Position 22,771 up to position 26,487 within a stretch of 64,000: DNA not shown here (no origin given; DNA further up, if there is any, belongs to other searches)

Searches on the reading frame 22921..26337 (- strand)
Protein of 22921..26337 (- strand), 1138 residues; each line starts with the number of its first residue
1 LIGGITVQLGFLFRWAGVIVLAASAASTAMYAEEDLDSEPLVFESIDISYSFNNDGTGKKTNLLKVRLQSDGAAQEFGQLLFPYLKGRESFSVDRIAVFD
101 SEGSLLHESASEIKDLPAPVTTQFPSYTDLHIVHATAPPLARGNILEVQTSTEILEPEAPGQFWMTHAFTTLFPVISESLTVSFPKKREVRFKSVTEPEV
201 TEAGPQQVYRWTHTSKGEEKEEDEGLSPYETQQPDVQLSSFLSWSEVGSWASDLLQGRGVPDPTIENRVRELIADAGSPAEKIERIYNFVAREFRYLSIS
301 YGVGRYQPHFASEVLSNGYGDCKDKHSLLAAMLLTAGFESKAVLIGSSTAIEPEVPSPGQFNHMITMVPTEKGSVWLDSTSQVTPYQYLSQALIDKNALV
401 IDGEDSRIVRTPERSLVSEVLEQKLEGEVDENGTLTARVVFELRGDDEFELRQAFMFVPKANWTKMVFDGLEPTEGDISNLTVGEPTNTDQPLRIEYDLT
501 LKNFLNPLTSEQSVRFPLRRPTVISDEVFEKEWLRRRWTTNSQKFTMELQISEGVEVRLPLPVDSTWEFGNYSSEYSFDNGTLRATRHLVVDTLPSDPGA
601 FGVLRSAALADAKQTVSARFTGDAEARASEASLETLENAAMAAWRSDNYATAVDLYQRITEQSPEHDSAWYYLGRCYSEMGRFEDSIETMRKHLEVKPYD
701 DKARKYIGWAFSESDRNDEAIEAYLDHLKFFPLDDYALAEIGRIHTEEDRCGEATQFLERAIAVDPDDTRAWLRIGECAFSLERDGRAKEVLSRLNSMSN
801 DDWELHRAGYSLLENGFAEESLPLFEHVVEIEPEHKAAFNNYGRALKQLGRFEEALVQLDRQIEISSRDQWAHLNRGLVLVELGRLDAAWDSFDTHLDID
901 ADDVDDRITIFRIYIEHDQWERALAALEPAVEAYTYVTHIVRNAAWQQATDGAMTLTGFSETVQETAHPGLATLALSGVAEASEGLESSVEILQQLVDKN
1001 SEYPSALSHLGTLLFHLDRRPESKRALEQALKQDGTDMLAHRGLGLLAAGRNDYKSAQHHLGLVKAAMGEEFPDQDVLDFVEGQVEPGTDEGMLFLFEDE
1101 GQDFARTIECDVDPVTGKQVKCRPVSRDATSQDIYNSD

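Call 72: search_protein_families(library=pfam, proteins=[window:22921-26337:-], max_evalue=0.00001)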
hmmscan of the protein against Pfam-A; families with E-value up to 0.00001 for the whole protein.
window:22921-26337:- (1138 aa): 19 families
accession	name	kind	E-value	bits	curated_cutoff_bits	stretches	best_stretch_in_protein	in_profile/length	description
PF14559.12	TPR_19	-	3.1e-34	117.5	25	2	645-698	3-56/68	Tetratricopeptide repeat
PF13432.12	TPR_16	-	5.4e-32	110.3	32.7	1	639-699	3-63/65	Tetratricopeptide repeat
PF12969.12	DUF3857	-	3.1e-23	83.1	24.6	1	54-214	1-164/170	Domain of Unknown Function with PDB structure (DUF3857)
PF13431.12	TPR_17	-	9.6e-22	75.8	24.4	0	655-687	1-33/34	Tetratricopeptide repeat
PF07719.23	TPR_2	-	1.4e-21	75.2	27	0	669-695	3-29/34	Tetratricopeptide repeat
PF13181.12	TPR_8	-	3.1e-21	74.1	25.7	0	668-698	2-32/34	Tetratricopeptide repeat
PF13428.12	TPR_14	-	6.6e-20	70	23.5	0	637-675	5-43/44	Tetratricopeptide repeat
PF00515.34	TPR_1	-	1.7e-19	69.2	27.8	0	669-699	3-33/34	Tetratricopeptide repeat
PF13424.12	TPR_12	-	1.9e-18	66.9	30.1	1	634-696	4-74/77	Tetratricopeptide repeat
PF13414.12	TPR_11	-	2.6e-17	62.7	26.8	0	843-884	1-42/42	TPR repeat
PF13371.12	TPR_9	-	4.2e-15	55.9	35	0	643-704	5-66/73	Tetratricopeptide repeat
PF13174.12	TPR_6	-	3.8e-12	46.5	26.3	0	669-692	2-25/33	Tetratricopeptide repeat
PF23914.1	TPR_CcmH_CycH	-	5.3e-11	43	42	0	662-708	45-92/158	Cytochrome c-type biogenesis protein H TPR domain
PF12895.13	ANAPC3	-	8.7e-10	39.2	27.2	0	647-695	3-50/82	Anaphase-promoting complex, cyclosome, subunit 3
PF01841.26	Transglut_core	-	3.4e-09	37.4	23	1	269-344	4-76/108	Transglutaminase-like superfamily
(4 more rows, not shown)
